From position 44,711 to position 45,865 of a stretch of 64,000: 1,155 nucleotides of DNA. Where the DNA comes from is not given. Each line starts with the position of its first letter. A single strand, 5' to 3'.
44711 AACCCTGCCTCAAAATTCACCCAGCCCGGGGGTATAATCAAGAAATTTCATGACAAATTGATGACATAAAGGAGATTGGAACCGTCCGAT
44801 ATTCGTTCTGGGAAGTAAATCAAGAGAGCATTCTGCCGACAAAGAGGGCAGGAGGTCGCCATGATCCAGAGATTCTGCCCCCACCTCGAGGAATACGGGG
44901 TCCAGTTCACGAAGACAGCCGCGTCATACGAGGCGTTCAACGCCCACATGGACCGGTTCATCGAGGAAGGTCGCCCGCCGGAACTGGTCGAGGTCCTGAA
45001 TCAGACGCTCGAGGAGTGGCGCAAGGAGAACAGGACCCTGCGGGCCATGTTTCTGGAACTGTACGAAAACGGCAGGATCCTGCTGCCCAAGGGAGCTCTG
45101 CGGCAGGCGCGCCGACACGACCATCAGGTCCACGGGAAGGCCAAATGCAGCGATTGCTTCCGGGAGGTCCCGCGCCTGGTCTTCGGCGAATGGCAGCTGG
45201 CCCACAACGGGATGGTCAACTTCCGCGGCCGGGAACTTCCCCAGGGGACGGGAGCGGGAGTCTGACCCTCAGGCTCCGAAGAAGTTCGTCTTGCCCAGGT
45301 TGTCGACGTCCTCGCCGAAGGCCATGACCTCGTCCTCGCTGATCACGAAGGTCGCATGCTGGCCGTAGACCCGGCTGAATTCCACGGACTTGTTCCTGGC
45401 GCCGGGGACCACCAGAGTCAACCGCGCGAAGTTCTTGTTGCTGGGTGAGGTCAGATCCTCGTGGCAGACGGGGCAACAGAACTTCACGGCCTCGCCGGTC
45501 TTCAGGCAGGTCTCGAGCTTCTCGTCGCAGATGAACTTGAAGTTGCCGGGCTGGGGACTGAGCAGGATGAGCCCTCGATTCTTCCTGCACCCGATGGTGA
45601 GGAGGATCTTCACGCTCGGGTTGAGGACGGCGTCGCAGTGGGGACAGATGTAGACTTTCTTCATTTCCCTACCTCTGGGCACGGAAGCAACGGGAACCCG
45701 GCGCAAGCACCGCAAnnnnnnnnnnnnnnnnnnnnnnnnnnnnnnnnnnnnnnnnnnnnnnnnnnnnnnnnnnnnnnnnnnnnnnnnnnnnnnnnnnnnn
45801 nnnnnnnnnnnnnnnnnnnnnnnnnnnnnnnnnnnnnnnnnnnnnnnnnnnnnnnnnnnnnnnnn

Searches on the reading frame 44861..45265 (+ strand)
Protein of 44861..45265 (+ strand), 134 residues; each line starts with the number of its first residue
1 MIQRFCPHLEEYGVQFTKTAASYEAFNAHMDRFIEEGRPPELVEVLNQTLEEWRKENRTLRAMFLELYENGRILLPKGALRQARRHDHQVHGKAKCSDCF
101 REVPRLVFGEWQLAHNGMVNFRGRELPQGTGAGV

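Call 19: search_protein_families(library=pfam, proteins=[window:44861-45265:+], max_evalue=0.01)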
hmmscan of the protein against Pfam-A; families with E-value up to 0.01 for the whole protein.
window:44861-45265:+ (134 aa): 0 families

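Call 34: search_solved_structures(query=A3, max_evalue=10)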
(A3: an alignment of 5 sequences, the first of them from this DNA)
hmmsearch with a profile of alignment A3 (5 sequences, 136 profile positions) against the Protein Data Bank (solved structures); distinct sequences matched with E-value up to 10: 11.
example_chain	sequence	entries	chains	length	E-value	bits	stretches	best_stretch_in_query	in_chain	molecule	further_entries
5jsn_B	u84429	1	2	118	0.039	16.9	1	41-119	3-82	Bcl2 inhibitor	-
9ugr_A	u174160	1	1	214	0.67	12.9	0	41-72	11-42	Syn-F4-Link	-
6poo_A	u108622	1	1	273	0.72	12.8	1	10-77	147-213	BibA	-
5i4l_O4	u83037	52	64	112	1.7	11.6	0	81-101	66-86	60S ribosomal protein L34-A | Large ribosomal subunit protein eL34A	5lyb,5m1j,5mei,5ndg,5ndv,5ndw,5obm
8bn3_O4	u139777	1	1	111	1.7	11.5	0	81-101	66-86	Large ribosomal subunit protein eL34A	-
4v6i_Bi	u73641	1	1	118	1.8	11.5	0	81-102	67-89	60S ribosomal protein rpL34 (L34e)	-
7uqz_g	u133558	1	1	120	1.8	11.5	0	81-102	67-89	60S ribosomal protein L34-A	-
3j6x_74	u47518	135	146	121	1.8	11.5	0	81-102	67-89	60S ribosomal protein L34 | 60S ribosomal protein L34-A | EL34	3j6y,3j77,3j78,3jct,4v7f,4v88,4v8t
4u3n_O4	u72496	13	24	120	1.8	11.5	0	81-104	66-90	Large ribosomal subunit protein eL34A | 60S ribosomal protein L34-A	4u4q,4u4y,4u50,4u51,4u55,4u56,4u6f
4u3m_O4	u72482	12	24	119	1.9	11.4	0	81-104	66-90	60S ribosomal protein L34-A | 60S ribosomal protein L34-A (eL34)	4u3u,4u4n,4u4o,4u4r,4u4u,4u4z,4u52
4oyd_B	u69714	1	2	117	2.3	11.1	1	41-74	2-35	Computationally designed Inhibitor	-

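Call 37: find_homologous_proteins(query=window:44861-45265:+)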
Query window:44861-45265:+ (134 aa): 6 proteins with E <= 0.001 among 11 candidates.
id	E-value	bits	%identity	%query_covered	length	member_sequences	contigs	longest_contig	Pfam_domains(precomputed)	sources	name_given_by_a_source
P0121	1.5e-87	308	100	100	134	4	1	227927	-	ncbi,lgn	ncbi:MAG: hypothetical protein AB7V45_04655 [Candidatus Krumholzibacteriia bacterium]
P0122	2.4e-44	168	61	94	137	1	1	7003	-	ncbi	-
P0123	8.8e-43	163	61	93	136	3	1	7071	-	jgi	-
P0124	1.2e-41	160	58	94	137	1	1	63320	-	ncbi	-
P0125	2.0e-39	153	55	93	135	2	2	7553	-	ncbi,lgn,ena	-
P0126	2.1e-39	152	75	71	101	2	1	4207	-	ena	-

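Call 43: predict_structure(alignment_id=A4)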
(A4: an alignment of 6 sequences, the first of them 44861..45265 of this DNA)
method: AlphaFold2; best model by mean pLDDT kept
length: 134 residues; sequences in the alignment: 6
mean_pLDDT: 73.1   pTM: 0.67
mean pLDDT of the five models: 73.1, 72.6, 70.6, 70.0, 67.6
residues with pLDDT >= 90: 12; 70-90: 74; 50-70: 24; < 50: 24
segments of 3 or more residues with pLDDT < 50: 86-89, 117-134
pLDDT, mean of each block of 10 residues (from residue 1): 77 88 85 85 88 87 87 79 50 82 69 49 41 32
secondary structure, 60 per line:
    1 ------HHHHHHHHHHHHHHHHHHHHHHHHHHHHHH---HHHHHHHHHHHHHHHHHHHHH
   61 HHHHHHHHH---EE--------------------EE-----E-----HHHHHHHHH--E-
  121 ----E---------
elements in order: H7-36 H40-69 H108-116

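Call 48: fold_search(model_id=the predicted structure, library=pdb)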
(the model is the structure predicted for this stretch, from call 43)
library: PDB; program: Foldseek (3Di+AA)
matches with E <= 10: 168; with E <= 0.001: 0
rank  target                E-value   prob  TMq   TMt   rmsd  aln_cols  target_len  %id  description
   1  9rgx_A                1.8e+00  0.63  0.40  0.53   2.4        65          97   14  X-ray crystal structure of a de novo designed single-chain antiparallel 3-helix coiled-coil bundle, sc-apCC3-ACW (released 2025-09-03)
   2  9rgx_B                3.1e+00  0.33  0.35  0.47   2.5        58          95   21  X-ray crystal structure of a de novo designed single-chain antiparallel 3-helix coiled-coil bundle, sc-apCC3-ACW (released 2025-09-03)
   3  9dtd_A                3.3e+00  0.28  0.28  0.56   9.1        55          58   16  Crystal Structure of C2-01018 (released 2025-04-23)
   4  7pnt_L                3.3e+00  0.23  0.34  0.26   9.9        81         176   14  Assembly intermediate of mouse mitochondrial ribosome small subunit without mS37 in complex with RbfA and Tfb1m (released 2022-06-15)
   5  2lpz_MODEL_1_A        3.3e+00  0.21  0.39  0.60   8.1        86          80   13  Atomic model of the Type-III Secretion System Needle (released 2012-05-16)
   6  7nhl_p                3.7e+00  0.33  0.34  0.50   3.7        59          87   17  VgaA-LC, an antibiotic resistance ABCF, in complex with 70S ribosome from Staphylococcus aureus (released 2021-05-05)
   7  9g5b_L                4.2e+00  0.47  0.34  0.30   2.8        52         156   12  Assembly intermediate of human mitochondrial ribosome small subunit (State A) (released 2025-04-23)
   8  8csq_L                4.2e+00  0.44  0.34  0.29   2.8        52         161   12  Human mitochondrial small subunit assembly intermediate (State B) (released 2022-12-14)
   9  8yuf_A                4.5e+00  0.57  0.40  0.41   1.8        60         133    8  Crystal structure of HEPN (Q64A) toxin (released 2025-04-02)
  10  9lle_O                4.5e+00  0.30  0.36  0.63   2.6        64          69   20  Cryo-EM structure of D1R-Gs in complex with de novo designed GEM targeting TM1/2/4 (released 2026-03-04)
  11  9z6v_E                4.5e+00  0.21  0.35  0.34   4.2        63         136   17  The structure of TMD with 3 TARPs and 1 CNIH from all native AMPA receptor subtypes (released 2026-02-04)
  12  7agx_2K               4.7e+00  0.28  0.37  0.60   2.8        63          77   13  Apo-state type 3 secretion system export apparatus complex from Salmonella enterica typhimurium (released 2021-03-17)
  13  6qdr_A                4.7e+00  0.13  0.32  0.20   6.7        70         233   13  Crystal structure of 14-3-3sigma in complex with a PAK6 pT99 phosphopeptide (released 2020-01-29)
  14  8xdj_B                5.0e+00  0.41  0.40  0.40   4.9        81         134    9  Crystal structure of AMPylated HEPN toxin (released 2024-12-18)
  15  8csp_L                5.0e+00  0.38  0.34  0.35   2.8        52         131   12  Human mitochondrial small subunit assembly intermediate (State A) (released 2022-12-14)
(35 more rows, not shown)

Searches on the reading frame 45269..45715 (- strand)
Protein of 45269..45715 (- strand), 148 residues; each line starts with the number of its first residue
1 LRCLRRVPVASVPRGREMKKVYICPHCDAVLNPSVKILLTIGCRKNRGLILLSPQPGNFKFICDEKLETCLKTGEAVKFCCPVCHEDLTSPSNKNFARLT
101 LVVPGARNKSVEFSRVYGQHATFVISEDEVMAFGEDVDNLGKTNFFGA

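Call 19: search_protein_families(library=pfam, proteins=[window:45269-45715:-], max_evalue=0.01)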
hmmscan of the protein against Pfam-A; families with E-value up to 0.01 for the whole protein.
window:45269-45715:- (148 aa): 1 family
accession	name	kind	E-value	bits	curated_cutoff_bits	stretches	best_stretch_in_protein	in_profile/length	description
PF25164.1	CoiA_N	-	0.0059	16.5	26.3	0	75-88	14-27/50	Competence protein CoiA, N-terminal domain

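Call 33: search_protein_families(library=pfam, proteins=[window:45269-45715:-], max_evalue=0.01)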
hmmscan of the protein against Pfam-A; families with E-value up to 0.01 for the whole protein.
window:45269-45715:- (148 aa): 1 family
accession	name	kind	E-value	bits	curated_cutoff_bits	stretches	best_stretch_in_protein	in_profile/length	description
PF25164.1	CoiA_N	-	0.0059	16.5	26.3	0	75-88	14-27/50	Competence protein CoiA, N-terminal domain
